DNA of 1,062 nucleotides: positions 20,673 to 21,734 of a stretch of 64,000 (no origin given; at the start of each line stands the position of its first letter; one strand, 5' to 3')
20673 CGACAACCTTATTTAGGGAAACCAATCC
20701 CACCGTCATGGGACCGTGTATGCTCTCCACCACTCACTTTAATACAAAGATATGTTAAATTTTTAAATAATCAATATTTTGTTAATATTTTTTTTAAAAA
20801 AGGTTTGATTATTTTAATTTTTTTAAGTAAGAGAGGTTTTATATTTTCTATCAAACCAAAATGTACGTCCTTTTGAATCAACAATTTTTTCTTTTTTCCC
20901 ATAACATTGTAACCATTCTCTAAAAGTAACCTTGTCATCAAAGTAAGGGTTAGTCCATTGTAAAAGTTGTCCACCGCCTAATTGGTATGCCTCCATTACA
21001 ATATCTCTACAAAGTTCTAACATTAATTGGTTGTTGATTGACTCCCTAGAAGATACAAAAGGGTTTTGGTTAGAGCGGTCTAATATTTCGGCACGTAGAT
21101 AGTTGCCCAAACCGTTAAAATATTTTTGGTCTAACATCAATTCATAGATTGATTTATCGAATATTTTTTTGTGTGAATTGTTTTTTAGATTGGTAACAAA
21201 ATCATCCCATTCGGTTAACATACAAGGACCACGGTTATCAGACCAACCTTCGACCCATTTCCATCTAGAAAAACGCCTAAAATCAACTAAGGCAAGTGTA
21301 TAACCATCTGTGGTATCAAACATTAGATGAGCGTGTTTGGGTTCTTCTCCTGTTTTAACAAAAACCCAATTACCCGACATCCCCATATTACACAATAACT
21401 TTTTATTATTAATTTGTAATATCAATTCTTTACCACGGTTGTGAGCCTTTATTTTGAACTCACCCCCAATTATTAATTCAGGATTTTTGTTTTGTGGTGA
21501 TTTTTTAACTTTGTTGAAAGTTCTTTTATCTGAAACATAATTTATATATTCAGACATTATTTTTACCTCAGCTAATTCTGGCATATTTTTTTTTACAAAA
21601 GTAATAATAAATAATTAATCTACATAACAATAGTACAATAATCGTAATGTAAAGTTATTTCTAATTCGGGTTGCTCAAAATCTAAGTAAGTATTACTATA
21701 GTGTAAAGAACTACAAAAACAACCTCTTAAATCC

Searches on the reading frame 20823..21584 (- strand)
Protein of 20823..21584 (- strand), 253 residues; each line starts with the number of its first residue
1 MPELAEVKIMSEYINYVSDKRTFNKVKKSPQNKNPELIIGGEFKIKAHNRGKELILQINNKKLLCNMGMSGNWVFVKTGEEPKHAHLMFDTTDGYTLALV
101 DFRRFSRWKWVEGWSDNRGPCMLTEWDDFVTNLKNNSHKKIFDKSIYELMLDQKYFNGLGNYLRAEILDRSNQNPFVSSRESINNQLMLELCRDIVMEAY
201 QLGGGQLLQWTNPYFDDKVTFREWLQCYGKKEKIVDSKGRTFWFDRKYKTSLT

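Call 63: find_encoding_contigs(protein=window:20823-21584:-, flank=10000, max_places=1)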
Protein window:20823-21584:- (253 aa): 17 contigs read that carry it; 1 place shown.
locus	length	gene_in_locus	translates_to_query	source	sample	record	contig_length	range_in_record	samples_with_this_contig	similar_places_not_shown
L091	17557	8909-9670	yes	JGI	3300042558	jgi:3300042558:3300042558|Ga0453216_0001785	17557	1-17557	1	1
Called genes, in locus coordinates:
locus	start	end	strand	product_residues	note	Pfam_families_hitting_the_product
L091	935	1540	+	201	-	-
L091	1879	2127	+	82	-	-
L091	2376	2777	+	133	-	-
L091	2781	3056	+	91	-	-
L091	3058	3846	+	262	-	-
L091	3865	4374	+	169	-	PF01844:HNH, PF14279:HNH_5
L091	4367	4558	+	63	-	PF17653:DUF5522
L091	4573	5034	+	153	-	-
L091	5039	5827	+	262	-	-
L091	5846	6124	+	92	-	-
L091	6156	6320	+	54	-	-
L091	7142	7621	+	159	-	PF02151:UVR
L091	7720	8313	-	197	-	PF01223:Endonuclease_NS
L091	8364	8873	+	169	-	-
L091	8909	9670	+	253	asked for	PF01149:Fapy_DNA_glyco, PF09292:Neil1-DNA_bind (weak)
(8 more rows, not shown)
